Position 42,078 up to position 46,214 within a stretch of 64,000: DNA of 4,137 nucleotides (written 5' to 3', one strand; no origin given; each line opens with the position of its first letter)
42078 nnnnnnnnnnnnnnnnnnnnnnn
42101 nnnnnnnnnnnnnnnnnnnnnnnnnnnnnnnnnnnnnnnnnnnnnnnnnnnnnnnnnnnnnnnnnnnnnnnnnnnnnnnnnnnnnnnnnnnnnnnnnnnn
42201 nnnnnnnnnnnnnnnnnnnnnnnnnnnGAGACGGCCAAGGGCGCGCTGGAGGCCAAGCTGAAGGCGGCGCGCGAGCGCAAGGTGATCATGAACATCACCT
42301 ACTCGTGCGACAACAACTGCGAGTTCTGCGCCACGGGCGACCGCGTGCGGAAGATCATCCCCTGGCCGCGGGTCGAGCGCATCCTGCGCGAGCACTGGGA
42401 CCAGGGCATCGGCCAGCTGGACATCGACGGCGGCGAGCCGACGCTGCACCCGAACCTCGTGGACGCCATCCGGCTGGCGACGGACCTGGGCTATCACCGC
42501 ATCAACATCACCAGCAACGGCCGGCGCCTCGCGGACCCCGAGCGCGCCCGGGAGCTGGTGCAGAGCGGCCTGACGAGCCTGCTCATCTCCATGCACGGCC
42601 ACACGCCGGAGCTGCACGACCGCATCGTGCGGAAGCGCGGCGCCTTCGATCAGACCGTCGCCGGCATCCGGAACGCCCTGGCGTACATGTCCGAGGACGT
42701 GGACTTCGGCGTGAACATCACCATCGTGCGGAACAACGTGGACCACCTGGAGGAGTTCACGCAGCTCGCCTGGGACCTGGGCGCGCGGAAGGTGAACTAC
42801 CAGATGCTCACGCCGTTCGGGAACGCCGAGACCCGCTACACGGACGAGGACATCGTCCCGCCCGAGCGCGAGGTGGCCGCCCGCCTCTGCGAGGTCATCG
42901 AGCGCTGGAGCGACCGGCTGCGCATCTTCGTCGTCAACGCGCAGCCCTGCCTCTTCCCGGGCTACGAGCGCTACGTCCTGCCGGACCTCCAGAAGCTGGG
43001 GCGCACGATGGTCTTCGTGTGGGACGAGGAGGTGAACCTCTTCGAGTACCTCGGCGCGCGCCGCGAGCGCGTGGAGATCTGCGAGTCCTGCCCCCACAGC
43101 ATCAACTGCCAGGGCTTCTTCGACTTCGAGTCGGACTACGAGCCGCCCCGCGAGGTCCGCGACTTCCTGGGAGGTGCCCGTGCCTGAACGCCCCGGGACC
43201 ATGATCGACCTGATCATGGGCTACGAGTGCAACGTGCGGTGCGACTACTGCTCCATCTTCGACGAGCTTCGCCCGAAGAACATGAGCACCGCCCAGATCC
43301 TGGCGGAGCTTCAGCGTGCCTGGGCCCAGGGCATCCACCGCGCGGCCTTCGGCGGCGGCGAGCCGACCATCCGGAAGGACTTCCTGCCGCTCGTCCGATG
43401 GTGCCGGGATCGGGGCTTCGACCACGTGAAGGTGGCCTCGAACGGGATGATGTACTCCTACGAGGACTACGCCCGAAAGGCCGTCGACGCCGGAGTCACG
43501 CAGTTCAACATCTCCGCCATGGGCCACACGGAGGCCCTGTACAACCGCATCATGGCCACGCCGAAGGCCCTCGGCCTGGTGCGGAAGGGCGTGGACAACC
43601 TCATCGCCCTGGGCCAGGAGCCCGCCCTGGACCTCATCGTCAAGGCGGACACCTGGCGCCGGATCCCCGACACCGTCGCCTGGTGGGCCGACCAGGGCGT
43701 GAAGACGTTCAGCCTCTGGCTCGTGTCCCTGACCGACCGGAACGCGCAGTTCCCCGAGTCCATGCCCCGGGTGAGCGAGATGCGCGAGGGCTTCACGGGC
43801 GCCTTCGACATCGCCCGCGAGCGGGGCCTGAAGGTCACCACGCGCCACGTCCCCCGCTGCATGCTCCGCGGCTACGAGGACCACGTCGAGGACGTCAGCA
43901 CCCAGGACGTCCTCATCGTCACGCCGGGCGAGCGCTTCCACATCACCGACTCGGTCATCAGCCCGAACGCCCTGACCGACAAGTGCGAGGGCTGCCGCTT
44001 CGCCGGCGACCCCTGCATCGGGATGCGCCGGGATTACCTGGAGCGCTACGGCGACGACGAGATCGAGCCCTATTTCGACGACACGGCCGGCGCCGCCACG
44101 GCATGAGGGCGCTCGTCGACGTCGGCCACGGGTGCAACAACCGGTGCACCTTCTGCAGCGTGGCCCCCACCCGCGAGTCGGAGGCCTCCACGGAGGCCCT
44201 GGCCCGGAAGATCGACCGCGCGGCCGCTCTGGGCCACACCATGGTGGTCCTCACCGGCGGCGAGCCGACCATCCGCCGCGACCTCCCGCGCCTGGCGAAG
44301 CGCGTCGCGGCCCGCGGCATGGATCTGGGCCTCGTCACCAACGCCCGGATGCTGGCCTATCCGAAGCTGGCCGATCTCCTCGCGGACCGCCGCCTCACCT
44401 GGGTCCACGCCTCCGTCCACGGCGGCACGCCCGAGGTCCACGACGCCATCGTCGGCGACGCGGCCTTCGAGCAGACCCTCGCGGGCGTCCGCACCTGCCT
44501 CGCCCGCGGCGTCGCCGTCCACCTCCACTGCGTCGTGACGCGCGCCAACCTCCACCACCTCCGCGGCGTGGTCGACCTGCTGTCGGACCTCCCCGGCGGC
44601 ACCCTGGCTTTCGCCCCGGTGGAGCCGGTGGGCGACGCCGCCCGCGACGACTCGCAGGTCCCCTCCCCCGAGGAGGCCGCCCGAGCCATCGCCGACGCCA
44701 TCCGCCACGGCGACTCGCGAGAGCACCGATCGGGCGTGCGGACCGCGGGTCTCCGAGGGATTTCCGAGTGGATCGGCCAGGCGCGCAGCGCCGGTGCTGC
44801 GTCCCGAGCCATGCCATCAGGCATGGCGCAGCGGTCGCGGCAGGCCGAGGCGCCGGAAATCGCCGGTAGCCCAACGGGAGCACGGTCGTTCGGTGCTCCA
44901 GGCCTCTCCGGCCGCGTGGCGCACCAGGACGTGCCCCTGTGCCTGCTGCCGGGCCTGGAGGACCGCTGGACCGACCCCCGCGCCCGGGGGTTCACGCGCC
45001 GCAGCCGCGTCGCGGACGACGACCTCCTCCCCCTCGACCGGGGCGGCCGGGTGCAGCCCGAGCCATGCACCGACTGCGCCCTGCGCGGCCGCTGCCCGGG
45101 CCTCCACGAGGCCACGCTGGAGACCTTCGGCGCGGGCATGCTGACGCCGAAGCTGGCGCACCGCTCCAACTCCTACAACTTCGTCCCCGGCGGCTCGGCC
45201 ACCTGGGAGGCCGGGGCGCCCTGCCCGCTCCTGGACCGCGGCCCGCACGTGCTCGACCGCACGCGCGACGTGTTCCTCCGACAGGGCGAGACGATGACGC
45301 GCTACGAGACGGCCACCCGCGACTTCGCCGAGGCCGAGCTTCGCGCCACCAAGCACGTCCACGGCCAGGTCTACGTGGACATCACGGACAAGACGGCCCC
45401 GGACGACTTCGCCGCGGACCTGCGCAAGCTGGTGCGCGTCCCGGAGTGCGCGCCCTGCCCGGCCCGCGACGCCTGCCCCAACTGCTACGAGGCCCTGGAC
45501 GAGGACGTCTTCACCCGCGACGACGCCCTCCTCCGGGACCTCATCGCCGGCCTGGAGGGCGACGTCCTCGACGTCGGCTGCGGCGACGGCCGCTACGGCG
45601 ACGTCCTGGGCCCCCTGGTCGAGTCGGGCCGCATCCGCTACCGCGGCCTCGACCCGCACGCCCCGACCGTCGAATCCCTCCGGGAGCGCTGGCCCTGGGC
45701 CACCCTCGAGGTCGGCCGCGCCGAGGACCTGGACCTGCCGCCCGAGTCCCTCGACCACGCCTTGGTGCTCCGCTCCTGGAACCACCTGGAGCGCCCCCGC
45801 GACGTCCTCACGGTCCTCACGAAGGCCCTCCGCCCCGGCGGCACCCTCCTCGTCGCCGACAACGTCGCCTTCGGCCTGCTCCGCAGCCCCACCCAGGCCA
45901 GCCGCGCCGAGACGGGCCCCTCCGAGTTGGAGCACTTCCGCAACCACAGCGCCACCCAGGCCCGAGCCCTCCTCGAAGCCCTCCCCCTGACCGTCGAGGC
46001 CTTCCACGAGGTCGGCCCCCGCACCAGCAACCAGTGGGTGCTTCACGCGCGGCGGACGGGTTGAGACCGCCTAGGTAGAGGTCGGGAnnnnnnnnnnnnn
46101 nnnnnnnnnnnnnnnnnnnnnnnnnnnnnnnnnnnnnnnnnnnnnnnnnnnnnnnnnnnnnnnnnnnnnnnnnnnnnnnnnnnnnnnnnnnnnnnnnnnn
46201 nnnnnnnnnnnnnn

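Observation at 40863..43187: Single polypeptide carrying two complete radical-SAM cores (B12-class N-terminal, SPASM-class C-terminal)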

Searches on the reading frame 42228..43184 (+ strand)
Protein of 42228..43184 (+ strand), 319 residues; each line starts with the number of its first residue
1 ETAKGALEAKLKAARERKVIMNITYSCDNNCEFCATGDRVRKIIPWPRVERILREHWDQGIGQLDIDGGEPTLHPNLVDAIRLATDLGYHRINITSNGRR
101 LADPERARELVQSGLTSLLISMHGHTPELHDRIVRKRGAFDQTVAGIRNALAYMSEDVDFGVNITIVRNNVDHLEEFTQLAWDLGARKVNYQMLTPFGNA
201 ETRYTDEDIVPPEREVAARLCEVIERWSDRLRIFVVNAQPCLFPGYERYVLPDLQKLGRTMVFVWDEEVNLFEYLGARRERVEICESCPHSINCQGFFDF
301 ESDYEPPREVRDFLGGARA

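Call 74: find_homologous_proteins(query=window:42228-43184:+, max_evalue=1e-10)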
Query window:42228-43184:+ (319 aa): 69 proteins with E <= 1e-10 among 2535 candidates.
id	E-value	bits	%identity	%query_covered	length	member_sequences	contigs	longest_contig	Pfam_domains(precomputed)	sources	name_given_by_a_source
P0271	3.0e-103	363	55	93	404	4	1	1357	PF04055.28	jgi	jgi:MoaA/NifB/PqqE/SkfB family radical SAM enzyme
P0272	4.0e-100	353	53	94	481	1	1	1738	PF04055.28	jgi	jgi:MoaA/NifB/PqqE/SkfB family radical SAM enzyme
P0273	1.1e-98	348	53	94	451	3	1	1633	PF04055.28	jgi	jgi:MoaA/NifB/PqqE/SkfB family radical SAM enzyme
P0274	6.3e-97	343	52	93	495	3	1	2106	PF04055.28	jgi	jgi:MoaA/NifB/PqqE/SkfB family radical SAM enzyme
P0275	3.3e-96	340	53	94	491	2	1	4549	PF04055.28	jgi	jgi:MoaA/NifB/PqqE/SkfB family radical SAM enzyme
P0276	4.5e-96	340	54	91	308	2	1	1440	PF04055.28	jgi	jgi:MoaA/NifB/PqqE/SkfB family radical SAM enzyme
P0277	8.3e-96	339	53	92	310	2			PF04055.28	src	-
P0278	2.7e-95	337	51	94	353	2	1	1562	PF04055.28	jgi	jgi:MoaA/NifB/PqqE/SkfB family radical SAM enzyme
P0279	6.3e-95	336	54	93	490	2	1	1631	PF04055.28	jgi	-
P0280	2.3e-94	334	51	94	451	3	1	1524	PF04055.28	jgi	jgi:MoaA/NifB/PqqE/SkfB family radical SAM enzyme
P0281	4.1e-94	333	51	94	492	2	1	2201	PF04055.28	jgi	jgi:MoaA/NifB/PqqE/SkfB family radical SAM enzyme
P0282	5.7e-94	333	52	94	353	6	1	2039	PF04055.28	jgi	jgi:MoaA/NifB/PqqE/SkfB family radical SAM enzyme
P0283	4.2e-93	330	52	94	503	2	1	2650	PF04055.28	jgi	jgi:MoaA/NifB/PqqE/SkfB family radical SAM enzyme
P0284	2.5e-92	327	51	94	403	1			PF04055.28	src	-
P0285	6.6e-92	326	52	92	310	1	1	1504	PF04055.28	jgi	jgi:MoaA/NifB/PqqE/SkfB family radical SAM enzyme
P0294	1.7e-80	289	46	95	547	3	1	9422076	PF04055.28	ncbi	ncbi:MAG: radical SAM protein [Archangium sp.]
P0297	1.2e-79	286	46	93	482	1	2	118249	PF04055.28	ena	-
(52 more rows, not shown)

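Call 75: find_encoding_contigs(protein=P0297, flank=6000, max_places=1)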
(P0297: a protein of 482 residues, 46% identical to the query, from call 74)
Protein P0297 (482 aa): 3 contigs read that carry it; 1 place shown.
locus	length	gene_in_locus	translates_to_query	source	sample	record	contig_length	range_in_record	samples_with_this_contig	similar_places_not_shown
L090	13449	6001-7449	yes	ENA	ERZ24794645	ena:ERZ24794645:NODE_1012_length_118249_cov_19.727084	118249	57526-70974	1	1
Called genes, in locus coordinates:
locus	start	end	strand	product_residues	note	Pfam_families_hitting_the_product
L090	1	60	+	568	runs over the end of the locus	PF04055:Radical_SAM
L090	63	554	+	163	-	PF27806:HxsD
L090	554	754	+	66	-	-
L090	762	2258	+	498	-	PF13353:Fer4_12 (weak), PF04055:Radical_SAM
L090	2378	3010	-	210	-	-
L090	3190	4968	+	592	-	PF01839:FG-GAP (faint), PF13517:FG-GAP_3 (faint)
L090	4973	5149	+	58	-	-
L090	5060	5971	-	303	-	PF04055:Radical_SAM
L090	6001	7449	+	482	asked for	PF04055:Radical_SAM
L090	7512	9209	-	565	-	-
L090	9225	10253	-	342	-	PF04055:Radical_SAM, PF13353:Fer4_12 (weak)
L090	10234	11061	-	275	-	PF01040:UbiA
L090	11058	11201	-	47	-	-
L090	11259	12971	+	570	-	PF13472:Lipase_GDSL_2 (weak)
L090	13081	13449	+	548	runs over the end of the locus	PF04055:Radical_SAM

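Call 76: find_encoding_contigs(protein=P0294, flank=6000, max_places=1)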
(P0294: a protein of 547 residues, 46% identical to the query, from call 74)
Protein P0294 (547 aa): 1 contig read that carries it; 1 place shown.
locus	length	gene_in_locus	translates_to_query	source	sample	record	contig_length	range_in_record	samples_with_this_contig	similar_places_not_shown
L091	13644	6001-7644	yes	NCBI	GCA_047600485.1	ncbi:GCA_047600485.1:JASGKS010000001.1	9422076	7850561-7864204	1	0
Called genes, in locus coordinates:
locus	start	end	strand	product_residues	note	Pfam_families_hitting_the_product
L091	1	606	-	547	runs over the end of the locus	PF07637:PSD5, PF07631:PSD4, PF07627:PSCyt3, PF07624:PSD2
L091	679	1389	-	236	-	-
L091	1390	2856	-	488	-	PF13472:Lipase_GDSL_2 (weak)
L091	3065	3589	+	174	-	-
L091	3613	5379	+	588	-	PF04055:Radical_SAM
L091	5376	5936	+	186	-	-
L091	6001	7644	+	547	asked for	PF04055:Radical_SAM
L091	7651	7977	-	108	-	PF20002:fvmX3-analog (weak)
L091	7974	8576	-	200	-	PF20000:fvmX2 (faint), PF20003:fvmX5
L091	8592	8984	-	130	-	-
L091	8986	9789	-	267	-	PF01522:Polysacc_deac_1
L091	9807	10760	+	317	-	PF01073:3Beta_HSD, PF01370:Epimerase, PF02719:Polysacc_synt_2 (weak), PF04321:RmlD_sub_bind, PF05368:NmrA (faint), PF16363:GDP_Man_Dehyd, PF07993:NAD_binding_4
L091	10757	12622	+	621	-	-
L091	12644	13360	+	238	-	PF09844:DUF2071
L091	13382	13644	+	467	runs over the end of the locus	PF04055:Radical_SAM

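Call 87: search_protein_families(library=pfam, proteins=[L090:6001-7449:+], max_evalue=0.001)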
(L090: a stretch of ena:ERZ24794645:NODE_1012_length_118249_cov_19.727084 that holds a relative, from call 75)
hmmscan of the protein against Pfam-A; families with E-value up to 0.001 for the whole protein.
L090:6001-7449:+ (482 aa): 1 family
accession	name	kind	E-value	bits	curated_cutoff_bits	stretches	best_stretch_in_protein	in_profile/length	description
PF04055.27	Radical_SAM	-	4.1e-18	66.5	29.5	1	203-338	1-143/166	Radical SAM superfamily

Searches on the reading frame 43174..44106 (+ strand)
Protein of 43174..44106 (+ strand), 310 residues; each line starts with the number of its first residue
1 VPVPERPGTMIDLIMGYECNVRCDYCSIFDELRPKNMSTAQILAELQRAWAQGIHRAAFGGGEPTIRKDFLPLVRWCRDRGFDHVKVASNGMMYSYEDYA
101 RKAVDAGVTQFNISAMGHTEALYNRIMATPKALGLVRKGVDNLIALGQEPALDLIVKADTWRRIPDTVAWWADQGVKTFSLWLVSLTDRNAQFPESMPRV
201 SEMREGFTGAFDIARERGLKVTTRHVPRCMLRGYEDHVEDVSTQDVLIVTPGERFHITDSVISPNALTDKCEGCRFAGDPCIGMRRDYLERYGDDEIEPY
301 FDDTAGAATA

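Call 8: search_protein_families(library=pfam, proteins=[window:43174-44106:+], max_evalue=0.01)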
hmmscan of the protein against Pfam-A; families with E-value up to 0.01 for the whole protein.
window:43174-44106:+ (310 aa): 1 family
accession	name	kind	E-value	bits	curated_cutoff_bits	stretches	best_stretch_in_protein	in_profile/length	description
PF04055.27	Radical_SAM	-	1.2e-19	71.5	29.5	1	14-156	2-149/166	Radical SAM superfamily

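Call 10: search_protein_families(library=ncbifam, proteins=[window:43174-44106:+], max_evalue=0.01)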
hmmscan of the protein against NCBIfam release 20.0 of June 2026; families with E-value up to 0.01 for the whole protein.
window:43174-44106:+ (310 aa): 44 families (the best 25 are shown)
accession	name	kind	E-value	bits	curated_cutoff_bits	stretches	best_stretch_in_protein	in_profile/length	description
NF038332.1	rSAM_rare_HxsC4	exception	4.2e-21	75.5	500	1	11-147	16-154/335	radical SAM protein HxsC4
TIGR02668.1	moaA_archaeal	equivalog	3.8e-18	65.5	325.25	1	14-187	15-187/303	GTP 3',8-cyclase MoaA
NF001199.0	PRK00164.2-1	equivalog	5.1e-17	62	231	1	13-157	16-160/308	GTP 3',8-cyclase MoaA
TIGR02666.1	moaA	equivalog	5e-15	55.3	284.05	1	18-177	19-186/336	GTP 3',8-cyclase MoaA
NF045646.2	rSAM_Se_TrsS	equivalog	1.2e-12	47.1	490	1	17-127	94-207/441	radical SAM (seleno)protein TrsS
NF045702.1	rSAM_GDGT_ether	equivalog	3.1e-12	45.9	450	1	14-130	91-214/486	tetraether lipid synthase Tes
TIGR04347.1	pseudo_SAM_Halo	equivalog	5.3e-12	45.7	525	1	17-216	46-244/390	TIGR04347 family pseudo-SAM/SPASM protein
NF045574.1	sacti_mat_StsB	exception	6.6e-12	45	625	1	18-177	105-262/466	StsB family radical SAM/SPASM domain sactipeptide maturase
TIGR03977.1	rSAM_pair_HxsC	equivalog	1e-11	44.3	267.9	1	13-232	29-254/292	His-Xaa-Ser system radical SAM maturase HxsC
TIGR04545.1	rSAM_ahbD_hemeb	equivalog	9.7e-11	41.7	500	1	15-198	6-189/339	heme b synthase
TIGR02109.1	PQQ_syn_pqqE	equivalog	1.6e-10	40.4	381.35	1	15-131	13-129/358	pyrroloquinoline quinone biosynthesis protein PqqE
TIGR04303.1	GeoRSP_rSAM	equivalog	3.2e-10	40.1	400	1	11-129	7-122/325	GeoRSP system radical SAM/SPASM protein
TIGR03962.1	mycofact_rSAM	equivalog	5.1e-10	39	265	1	15-149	18-150/339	mycofactocin radical SAM maturase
TIGR04055.1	rSAM_NirJ2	equivalog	4.3e-09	36.3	500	1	18-203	9-193/326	putative heme d1 biosynthesis radical SAM protein NirJ2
NF045703.1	rSAM_Tes_intein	exception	1.2e-08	33.3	1700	1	49-119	639-710/1040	tetraether lipid synthase Tes, intein-containing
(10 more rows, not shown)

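Call 11: search_protein_families(library=padloc, proteins=[window:43174-44106:+], max_evalue=0.01)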
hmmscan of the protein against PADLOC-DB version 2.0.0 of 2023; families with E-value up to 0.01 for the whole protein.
window:43174-44106:+ (310 aa): 2 families
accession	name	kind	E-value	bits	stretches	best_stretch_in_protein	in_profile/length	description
PDLC02904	pVip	-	7.6e-11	40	1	12-95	6-89/262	Viperins associated with kinases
PDLC02903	pVip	-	7.3e-10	36.7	1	15-97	6-84/257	Viperins not associated with kinases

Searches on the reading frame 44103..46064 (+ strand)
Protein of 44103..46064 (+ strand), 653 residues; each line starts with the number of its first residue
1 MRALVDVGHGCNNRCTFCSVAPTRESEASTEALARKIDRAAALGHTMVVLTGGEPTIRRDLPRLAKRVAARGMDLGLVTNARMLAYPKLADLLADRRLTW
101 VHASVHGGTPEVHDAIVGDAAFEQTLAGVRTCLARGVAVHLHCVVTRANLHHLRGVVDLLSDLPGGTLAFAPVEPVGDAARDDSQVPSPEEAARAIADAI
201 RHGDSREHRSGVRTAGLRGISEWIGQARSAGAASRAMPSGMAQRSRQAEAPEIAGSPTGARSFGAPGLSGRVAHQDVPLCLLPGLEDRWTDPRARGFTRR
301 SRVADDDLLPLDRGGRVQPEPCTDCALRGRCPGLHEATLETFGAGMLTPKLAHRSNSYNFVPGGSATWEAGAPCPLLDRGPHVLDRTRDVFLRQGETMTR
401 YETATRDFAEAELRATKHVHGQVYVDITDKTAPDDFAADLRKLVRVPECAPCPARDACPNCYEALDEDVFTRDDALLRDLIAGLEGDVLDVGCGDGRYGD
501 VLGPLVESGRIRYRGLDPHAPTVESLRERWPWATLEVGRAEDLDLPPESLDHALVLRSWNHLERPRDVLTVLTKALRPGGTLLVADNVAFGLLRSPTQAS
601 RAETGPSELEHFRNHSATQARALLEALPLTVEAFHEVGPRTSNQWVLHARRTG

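Call 20: search_protein_families(library=ncbifam, proteins=[window:44103-46064:+], max_evalue=0.00001)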
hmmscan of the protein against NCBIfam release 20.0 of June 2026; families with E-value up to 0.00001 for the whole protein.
window:44103-46064:+ (653 aa): 37 families (the best 25 are shown)
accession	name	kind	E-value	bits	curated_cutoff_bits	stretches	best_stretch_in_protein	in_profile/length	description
NF045574.1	sacti_mat_StsB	exception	4.2e-25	88.5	625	1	7-165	102-261/466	StsB family radical SAM/SPASM domain sactipeptide maturase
NF038332.1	rSAM_rare_HxsC4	exception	6.9e-22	78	500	1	3-179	16-200/335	radical SAM protein HxsC4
TIGR03977.1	rSAM_pair_HxsC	equivalog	8.6e-22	77.4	267.9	1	9-204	33-237/292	His-Xaa-Ser system radical SAM maturase HxsC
TIGR02109.1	PQQ_syn_pqqE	equivalog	2.7e-21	75.9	381.35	1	3-191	9-201/358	pyrroloquinoline quinone biosynthesis protein PqqE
TIGR02668.1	moaA_archaeal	equivalog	1.5e-19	70.1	325.25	1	6-179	15-192/303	GTP 3',8-cyclase MoaA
TIGR04546.1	rSAM_ahbC_deAc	equivalog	2e-19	69.7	650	1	7-163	45-203/390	12,18-didecarboxysiroheme deacetylase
TIGR04545.1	rSAM_ahbD_hemeb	equivalog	2.9e-19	69.7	500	1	6-191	5-193/339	heme b synthase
TIGR04347.1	pseudo_SAM_Halo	equivalog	1e-18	67.8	525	1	7-171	44-210/390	TIGR04347 family pseudo-SAM/SPASM protein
TIGR04250.1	SCM_rSAM_ScmE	equivalog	1.2e-18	67.2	400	1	5-162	7-167/358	SynChlorMet cassette radical SAM/SPASM protein ScmE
TIGR03962.1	mycofact_rSAM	equivalog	9.1e-18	64.5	265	1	7-180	18-192/339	mycofactocin radical SAM maturase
TIGR04051.1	rSAM_NirJ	equivalog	4.5e-17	62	515.45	1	11-162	12-165/354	heme d1 biosynthesis radical SAM protein NirJ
TIGR02666.1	moaA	equivalog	9.4e-17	61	284.05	1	7-210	16-230/336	GTP 3',8-cyclase MoaA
TIGR04251.1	SCM_rSAM_ScmF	equivalog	4.9e-16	59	400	1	8-176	11-185/353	SynChlorMet cassette radical SAM/SPASM protein ScmF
TIGR04053.2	TIGR04053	equivalog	1.4e-15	57.4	395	1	7-164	14-177/366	TIGR04053 family radical SAM/SPASM domain-containing protein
NF049973.1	radical_Rv1681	equivalog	4.1e-15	55.5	380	1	10-161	81-235/326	Rv1681 family radical SAM protein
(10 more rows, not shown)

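Call 21: search_protein_families(library=pfam, proteins=[window:44103-46064:+], max_evalue=0.01)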
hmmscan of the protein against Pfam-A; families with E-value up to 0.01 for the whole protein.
window:44103-46064:+ (653 aa): 8 families
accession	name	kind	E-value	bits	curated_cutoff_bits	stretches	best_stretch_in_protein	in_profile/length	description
PF04055.27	Radical_SAM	-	3.5e-26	92.8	29.5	1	7-159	3-165/166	Radical SAM superfamily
PF08241.18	Methyltransf_11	-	5.5e-12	46.6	21.2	1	489-583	1-94/95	Methyltransferase domain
PF13649.12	Methyltransf_25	-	1.4e-10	42.1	27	1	488-580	1-97/97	Methyltransferase domain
PF08242.18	Methyltransf_12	-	3.3e-10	41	30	1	489-582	1-98/98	Methyltransferase domain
PF13489.12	Methyltransf_23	-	9.8e-06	25.8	27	1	484-626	22-156/164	Methyltransferase domain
PF13847.12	Methyltransf_31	-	3e-05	24.2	27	1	487-588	6-113/145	Methyltransferase domain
PF07021.18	MetW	-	0.0043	17.1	21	0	486-569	15-95/193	Methionine biosynthesis protein MetW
PF01261.30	AP_endonuc_2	-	0.0082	16.3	31.1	0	10-65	48-105/249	Xylose isomerase-like TIM barrel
